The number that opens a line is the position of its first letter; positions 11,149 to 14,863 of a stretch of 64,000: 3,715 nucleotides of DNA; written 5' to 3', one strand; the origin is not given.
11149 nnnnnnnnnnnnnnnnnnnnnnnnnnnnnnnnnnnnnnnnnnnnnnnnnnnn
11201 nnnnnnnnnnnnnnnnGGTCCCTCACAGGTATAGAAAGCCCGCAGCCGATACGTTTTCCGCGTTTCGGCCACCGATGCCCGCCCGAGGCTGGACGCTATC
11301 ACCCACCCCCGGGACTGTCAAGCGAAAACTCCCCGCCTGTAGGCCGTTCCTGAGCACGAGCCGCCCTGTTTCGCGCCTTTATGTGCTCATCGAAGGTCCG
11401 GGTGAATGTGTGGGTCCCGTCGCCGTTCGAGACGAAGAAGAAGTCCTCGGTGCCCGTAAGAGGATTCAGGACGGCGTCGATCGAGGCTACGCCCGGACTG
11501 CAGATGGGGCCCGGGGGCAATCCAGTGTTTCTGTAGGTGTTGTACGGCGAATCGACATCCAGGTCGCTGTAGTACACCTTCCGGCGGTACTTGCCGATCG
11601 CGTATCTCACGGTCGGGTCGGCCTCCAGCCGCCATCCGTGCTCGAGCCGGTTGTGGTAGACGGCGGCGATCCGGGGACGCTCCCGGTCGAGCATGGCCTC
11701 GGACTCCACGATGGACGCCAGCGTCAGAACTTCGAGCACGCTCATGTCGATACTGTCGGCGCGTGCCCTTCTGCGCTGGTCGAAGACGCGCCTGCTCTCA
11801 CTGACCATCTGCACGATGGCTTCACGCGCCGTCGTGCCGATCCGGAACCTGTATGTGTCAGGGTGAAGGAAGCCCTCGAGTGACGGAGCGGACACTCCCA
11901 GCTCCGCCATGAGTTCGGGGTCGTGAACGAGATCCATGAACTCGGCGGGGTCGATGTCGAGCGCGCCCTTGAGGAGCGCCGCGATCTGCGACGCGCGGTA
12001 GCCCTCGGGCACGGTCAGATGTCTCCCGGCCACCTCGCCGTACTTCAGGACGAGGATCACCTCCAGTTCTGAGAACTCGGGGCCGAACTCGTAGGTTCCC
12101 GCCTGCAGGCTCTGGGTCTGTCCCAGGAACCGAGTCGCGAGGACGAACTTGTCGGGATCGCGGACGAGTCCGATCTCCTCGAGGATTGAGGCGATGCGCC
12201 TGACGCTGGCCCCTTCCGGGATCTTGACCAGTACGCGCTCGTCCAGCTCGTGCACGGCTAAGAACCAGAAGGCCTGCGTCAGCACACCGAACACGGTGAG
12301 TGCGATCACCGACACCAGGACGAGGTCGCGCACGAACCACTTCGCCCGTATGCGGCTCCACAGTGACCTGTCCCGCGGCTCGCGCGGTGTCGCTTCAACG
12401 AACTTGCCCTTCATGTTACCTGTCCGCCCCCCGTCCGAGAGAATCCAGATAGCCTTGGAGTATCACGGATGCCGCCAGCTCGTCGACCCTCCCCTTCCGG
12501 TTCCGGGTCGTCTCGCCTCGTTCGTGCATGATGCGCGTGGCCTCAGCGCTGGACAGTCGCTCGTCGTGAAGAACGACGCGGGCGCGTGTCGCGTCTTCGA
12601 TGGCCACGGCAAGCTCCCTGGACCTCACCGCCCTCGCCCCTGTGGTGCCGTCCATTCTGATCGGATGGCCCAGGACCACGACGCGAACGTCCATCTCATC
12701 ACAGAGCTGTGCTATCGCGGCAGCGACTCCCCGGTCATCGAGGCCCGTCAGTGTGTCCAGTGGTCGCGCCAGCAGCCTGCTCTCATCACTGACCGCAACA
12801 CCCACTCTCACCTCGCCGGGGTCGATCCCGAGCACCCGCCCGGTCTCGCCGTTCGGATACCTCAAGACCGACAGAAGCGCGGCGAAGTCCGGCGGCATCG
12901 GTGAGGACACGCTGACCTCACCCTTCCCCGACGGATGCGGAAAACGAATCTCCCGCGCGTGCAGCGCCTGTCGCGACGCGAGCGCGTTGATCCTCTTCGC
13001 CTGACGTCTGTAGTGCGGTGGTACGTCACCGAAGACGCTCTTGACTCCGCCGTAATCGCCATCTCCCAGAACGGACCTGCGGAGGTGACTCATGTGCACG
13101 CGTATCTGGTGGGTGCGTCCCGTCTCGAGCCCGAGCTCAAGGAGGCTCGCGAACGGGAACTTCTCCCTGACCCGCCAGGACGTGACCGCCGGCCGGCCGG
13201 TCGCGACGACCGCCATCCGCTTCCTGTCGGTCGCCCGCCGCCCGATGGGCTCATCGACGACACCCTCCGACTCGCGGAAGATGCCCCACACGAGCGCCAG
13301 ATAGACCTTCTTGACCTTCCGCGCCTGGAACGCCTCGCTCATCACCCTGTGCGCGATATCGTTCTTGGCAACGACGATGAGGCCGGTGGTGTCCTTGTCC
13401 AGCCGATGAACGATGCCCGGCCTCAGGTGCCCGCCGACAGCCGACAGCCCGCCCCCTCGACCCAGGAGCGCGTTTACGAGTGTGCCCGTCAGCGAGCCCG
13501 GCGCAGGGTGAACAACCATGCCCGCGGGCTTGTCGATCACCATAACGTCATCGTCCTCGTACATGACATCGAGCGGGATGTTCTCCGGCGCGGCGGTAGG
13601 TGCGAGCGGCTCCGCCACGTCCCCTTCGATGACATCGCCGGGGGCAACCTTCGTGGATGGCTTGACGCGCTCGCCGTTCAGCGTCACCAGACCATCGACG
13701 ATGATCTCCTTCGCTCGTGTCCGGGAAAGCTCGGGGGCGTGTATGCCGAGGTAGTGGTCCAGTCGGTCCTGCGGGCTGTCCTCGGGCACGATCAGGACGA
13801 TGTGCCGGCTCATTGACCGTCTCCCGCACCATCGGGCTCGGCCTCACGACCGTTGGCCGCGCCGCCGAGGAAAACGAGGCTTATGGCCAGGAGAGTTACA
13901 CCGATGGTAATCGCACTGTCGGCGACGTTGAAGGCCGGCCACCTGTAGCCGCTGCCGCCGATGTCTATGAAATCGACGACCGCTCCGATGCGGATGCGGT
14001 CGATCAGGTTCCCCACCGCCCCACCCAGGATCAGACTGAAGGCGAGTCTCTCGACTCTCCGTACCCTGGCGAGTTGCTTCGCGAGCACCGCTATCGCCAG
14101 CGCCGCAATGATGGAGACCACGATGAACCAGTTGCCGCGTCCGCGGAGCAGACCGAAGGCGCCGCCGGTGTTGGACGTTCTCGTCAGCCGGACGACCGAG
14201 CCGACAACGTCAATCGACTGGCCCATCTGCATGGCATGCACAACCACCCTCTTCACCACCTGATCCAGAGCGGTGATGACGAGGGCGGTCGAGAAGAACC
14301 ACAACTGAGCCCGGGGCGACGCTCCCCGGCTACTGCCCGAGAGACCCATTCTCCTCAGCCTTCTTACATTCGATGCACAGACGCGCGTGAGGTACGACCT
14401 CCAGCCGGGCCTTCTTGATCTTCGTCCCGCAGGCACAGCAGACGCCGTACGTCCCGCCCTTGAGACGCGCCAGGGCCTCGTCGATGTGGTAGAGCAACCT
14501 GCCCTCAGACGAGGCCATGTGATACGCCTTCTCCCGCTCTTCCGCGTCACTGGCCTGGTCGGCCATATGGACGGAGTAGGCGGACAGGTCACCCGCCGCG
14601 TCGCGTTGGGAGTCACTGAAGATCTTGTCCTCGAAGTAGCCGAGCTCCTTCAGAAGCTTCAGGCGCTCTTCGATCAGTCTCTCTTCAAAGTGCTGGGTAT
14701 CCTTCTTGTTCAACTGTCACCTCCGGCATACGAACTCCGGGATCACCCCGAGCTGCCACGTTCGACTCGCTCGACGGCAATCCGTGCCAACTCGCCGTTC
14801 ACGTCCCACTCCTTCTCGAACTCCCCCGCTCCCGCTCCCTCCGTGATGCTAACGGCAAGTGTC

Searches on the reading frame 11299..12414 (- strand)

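Call 56: search_protein_families(library=pfam, max_evalue=0.00001, proteins=[window:11299-12414:-])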
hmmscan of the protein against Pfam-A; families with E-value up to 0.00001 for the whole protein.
window:11299-12414:- (371 aa): 1 family
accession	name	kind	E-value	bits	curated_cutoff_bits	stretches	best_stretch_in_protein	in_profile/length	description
PF02618.21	YceG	-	2.1e-83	280.4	32.4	1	63-349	1-274/275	YceG-like family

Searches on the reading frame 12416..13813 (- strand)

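Call 12: search_protein_families(library=pfam, max_evalue=0.00001, proteins=[window:12416-13813:-])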
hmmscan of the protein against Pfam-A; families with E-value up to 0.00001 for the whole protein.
window:12416-13813:- (465 aa): 3 families
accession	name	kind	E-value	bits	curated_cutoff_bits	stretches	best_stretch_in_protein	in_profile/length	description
PF03652.20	RuvX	-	9.2e-36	123.6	29.2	1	326-458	2-134/134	Holliday junction resolvase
PF00849.27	PseudoU_synth_2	-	6.2e-32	111.4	26.8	1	89-243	1-152/152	RNA pseudouridylate synthase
PF01479.30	S4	-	1.1e-09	38.2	22.8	1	27-62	12-48/48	S4 domain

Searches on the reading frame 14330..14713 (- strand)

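Call 12: search_protein_families(library=pfam, max_evalue=0.00001, proteins=[window:14330-14713:-])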
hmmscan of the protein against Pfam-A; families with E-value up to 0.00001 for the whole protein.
window:14330-14713:- (127 aa): 1 family
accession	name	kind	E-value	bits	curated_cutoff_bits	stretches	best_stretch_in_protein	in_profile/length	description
PF01258.23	zf-dskA_traR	-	6.4e-12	45.7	24.9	1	87-121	1-35/36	Prokaryotic dksA/traR C4-type zinc finger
